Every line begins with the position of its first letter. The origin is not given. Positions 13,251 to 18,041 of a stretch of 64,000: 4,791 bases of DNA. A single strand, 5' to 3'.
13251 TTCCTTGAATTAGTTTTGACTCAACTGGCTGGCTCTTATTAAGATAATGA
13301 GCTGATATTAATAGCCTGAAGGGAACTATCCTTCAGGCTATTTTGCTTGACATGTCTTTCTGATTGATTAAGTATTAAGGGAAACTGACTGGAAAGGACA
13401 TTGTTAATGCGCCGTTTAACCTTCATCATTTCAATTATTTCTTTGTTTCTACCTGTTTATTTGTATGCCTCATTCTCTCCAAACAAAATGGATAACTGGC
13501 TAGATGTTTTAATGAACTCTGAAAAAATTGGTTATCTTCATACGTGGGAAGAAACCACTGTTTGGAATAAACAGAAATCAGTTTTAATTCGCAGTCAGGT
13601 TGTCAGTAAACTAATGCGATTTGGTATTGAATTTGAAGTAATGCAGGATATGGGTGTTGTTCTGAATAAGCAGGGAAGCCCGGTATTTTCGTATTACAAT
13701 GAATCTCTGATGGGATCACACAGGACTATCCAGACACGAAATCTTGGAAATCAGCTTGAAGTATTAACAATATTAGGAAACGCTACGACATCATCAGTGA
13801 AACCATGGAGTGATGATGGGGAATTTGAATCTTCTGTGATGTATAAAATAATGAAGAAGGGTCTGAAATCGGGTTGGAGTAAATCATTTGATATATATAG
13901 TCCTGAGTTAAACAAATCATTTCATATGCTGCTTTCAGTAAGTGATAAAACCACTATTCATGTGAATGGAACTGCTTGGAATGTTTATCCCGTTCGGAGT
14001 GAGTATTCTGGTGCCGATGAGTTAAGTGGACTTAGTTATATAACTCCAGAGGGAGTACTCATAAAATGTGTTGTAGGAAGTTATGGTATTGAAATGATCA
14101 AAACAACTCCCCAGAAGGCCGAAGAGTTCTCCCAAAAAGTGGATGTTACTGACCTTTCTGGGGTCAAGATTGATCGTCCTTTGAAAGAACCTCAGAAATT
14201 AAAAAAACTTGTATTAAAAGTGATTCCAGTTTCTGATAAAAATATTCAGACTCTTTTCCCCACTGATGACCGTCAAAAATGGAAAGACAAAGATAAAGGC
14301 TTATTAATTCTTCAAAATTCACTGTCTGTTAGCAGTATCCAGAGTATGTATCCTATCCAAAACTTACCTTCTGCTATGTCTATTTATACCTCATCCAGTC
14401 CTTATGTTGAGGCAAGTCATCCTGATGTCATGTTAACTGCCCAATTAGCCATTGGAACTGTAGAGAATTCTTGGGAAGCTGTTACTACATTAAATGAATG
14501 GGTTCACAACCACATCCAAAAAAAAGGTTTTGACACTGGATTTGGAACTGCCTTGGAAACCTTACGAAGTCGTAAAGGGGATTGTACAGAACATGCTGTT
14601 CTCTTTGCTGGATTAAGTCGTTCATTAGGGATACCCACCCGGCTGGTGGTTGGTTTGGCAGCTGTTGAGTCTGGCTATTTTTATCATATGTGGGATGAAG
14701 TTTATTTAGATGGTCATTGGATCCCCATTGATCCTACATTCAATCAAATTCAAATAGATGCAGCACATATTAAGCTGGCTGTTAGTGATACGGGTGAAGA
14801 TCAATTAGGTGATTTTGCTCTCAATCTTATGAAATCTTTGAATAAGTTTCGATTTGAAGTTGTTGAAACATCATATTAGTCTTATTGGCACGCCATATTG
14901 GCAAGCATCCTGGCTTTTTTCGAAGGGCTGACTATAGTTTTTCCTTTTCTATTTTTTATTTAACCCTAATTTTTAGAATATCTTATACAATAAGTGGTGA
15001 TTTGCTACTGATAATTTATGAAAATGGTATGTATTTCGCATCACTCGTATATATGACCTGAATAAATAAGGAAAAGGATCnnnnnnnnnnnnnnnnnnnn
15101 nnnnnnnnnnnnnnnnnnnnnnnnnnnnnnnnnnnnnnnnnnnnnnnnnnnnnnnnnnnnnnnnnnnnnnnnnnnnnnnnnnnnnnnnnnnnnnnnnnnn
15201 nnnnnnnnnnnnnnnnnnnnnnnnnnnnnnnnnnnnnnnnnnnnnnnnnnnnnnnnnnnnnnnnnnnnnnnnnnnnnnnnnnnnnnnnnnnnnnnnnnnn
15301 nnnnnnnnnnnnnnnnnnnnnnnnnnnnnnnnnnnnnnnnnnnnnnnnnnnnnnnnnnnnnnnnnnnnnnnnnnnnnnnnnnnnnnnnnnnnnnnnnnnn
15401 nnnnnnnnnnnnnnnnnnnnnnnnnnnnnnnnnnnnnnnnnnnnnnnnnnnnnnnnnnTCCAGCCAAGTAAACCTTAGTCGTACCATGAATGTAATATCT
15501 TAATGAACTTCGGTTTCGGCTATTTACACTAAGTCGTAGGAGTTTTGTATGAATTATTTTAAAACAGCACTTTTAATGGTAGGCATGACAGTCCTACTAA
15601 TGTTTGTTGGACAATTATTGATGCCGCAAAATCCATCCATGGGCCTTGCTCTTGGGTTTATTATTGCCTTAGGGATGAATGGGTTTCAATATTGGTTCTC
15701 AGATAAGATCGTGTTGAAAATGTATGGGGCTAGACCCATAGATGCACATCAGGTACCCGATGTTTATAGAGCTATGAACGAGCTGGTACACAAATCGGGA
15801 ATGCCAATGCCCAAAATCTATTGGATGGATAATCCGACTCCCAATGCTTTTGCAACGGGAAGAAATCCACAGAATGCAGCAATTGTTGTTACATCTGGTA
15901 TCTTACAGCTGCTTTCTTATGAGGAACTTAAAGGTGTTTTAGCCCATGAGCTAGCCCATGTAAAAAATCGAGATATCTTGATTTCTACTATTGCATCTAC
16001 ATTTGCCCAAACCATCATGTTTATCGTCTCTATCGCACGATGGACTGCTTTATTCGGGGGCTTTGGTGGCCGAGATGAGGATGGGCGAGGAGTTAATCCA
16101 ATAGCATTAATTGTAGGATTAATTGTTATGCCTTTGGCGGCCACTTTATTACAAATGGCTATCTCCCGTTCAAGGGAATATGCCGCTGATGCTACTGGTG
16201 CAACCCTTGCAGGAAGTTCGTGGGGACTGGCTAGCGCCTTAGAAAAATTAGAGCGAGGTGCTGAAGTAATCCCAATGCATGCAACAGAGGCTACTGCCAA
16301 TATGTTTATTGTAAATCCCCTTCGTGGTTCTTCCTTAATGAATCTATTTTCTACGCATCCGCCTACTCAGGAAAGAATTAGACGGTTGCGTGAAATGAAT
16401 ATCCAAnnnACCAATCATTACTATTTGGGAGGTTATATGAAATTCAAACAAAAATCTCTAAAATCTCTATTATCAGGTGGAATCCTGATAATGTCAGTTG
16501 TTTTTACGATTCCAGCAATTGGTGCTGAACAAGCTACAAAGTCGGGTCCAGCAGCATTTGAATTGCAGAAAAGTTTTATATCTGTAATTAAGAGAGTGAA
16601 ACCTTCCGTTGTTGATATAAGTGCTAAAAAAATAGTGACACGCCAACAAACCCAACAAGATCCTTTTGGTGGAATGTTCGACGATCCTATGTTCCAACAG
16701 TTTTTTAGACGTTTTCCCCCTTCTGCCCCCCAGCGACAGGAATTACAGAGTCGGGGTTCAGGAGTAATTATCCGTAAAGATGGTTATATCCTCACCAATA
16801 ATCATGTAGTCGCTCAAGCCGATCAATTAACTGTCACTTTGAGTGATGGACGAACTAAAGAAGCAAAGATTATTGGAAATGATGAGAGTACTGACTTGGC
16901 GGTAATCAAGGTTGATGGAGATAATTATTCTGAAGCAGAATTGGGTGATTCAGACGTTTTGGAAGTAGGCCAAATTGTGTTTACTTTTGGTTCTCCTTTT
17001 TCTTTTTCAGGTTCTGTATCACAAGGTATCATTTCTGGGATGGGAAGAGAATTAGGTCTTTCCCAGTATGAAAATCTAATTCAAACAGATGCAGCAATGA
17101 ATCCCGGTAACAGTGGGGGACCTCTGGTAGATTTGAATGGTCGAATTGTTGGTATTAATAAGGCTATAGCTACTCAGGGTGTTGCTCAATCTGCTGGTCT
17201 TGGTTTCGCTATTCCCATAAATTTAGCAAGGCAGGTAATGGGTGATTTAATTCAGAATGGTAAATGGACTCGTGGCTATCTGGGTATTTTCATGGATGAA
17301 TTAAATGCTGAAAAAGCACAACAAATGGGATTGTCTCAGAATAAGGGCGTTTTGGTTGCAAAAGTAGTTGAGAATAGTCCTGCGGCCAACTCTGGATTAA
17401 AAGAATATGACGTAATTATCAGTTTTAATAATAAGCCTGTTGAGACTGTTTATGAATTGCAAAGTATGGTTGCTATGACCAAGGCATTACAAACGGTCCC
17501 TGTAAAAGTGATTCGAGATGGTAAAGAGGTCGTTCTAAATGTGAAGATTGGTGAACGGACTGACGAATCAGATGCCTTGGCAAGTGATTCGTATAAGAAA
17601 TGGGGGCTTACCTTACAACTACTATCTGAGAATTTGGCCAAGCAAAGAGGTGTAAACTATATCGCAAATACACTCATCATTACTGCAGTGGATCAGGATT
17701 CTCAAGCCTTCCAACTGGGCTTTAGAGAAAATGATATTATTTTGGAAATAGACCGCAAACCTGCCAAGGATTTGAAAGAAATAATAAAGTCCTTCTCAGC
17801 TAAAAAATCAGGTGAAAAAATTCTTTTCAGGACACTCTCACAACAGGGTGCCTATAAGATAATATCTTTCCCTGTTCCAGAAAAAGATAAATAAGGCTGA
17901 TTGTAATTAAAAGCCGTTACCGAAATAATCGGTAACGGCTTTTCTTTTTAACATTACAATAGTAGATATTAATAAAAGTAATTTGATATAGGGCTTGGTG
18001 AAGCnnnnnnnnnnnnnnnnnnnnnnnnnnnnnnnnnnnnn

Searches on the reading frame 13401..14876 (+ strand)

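Call 13: search_protein_families(library=ncbifam, proteins=[window:13401-14876:+], max_evalue=0.00001)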
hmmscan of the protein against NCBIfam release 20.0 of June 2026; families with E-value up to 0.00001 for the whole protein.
window:13401-14876:+ (492 aa): 1 family
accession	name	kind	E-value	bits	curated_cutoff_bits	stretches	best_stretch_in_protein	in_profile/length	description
NF045980.1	MAG6410_fam_LP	equivalog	4.5e-06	25.4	450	1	384-452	198-266/622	MAG6410 family transglutaminase-related lipoprotein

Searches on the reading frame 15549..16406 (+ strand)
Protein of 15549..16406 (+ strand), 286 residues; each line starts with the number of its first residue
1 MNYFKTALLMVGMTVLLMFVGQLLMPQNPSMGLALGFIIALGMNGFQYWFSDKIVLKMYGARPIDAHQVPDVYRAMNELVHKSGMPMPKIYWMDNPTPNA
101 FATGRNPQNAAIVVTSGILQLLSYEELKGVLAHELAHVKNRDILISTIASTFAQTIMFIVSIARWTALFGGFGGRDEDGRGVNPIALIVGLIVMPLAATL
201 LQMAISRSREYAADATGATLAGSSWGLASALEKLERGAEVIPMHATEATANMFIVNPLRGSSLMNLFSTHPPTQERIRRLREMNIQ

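Call 13: search_protein_families(library=ncbifam, proteins=[window:15549-16406:+], max_evalue=0.00001)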
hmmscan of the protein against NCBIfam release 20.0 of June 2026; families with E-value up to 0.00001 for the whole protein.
window:15549-16406:+ (286 aa): 9 families
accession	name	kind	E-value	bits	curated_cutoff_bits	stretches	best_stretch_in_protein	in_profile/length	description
NF002826.0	PRK03001.1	equivalog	5.3e-106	353.9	369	1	1-284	2-279/285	zinc metalloprotease HtpX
NF002363.0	PRK01345.1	equivalog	1.1e-98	330.3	422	1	1-284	1-279/318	zinc metalloprotease HtpX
NF002839.0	PRK03072.1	equivalog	1.9e-93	312.8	412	1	2-284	8-285/291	zinc metalloprotease HtpX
NF003425.0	PRK04897.1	equivalog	6.3e-79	265.3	355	1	2-283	9-298/298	zinc metalloprotease HtpX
NF002669.0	PRK02391.1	equivalog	4.9e-72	242.6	341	1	13-284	23-292/298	zinc metalloprotease HtpX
NF002775.0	PRK02870.1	equivalog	1.9e-40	139.1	285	1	36-281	76-334/338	zinc metalloprotease HtpX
NF003965.0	PRK05457.1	equivalog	2.7e-38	132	245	1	20-283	21-284/285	protease HtpX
NF002322.0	PRK01265.1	equivalog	6.4e-27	94.9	275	1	8-239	19-252/325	zinc metalloprotease HtpX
NF052399.1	M48_lipo_LoiP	exception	9.2e-06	25.3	365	0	89-139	90-134/247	metalloprotease LoiP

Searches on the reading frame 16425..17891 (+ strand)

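Call 13: search_protein_families(library=ncbifam, proteins=[window:16425-17891:+], max_evalue=0.00001)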
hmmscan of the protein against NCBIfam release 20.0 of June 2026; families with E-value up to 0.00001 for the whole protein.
window:16425-17891:+ (489 aa): 17 families
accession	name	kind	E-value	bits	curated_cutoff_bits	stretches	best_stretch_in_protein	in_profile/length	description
TIGR02037.1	degP_htrA_DO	subfamily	4.5e-127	424.6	416.2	1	50-470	2-423/434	Do family serine endopeptidase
NF041521.1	HhoA_HhoB_HtrA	equivalog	2.4e-93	313.1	450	1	53-377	5-333/335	HhoA/HhoB/HtrA family serine endopeptidase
TIGR02038.1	protease_degS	equivalog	3.4e-90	302.7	422.95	1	100-379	69-350/351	outer membrane-stress sensor serine endopeptidase DegS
NF007526.1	PRK10139.1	equivalog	1.7e-84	284.2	756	1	20-461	10-437/456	serine endoprotease DegQ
NF008147.1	PRK10898.1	equivalog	8.5e-83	278.4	408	1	101-377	70-349/352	outer membrane-stress sensor serine endopeptidase DegS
NF047968.1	SerProtHtrA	equivalog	6.2e-81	272.5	470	1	104-374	82-356/357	serine protease HtrA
NF008189.1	PRK10942.1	equivalog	9.7e-80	268.3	720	1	20-461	10-458/477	serine endoprotease DegP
NF040960.1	MamE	equivalog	2.8e-66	224.5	800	2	37-276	59-294/659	magnetosome formation protease MamE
NF050055.1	SerProtHtrAMycob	equivalog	1e-58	199.5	800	1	105-374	223-497/502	serine protease HtrA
NF053637.1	SerProtHtrAspr2045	equivalog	5.5e-57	193.5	650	1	103-381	97-392/394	serine protease HtrA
NF040961.1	MamO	equivalog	8.5e-21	73.9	800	1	108-278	97-270/648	magnetosome protein MamO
NF033740.0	MarP_fam_protase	equivalog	5.5e-20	71.8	250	1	108-272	210-374/390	MarP family serine protease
NF041199.1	trx7_PDZ_seleno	equivalog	8e-14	51.3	300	1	303-466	199-373/390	Trx7/PDZ domain-containing (seleno)protein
TIGR00054.1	TIGR00054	equivalog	1.3e-10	40.7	147.55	0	307-371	202-265/421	RIP metalloprotease RseP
NF040965.1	MamP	equivalog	4.2e-07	29.9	300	0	305-370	134-197/290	magnetosome magnetite formation protein MamP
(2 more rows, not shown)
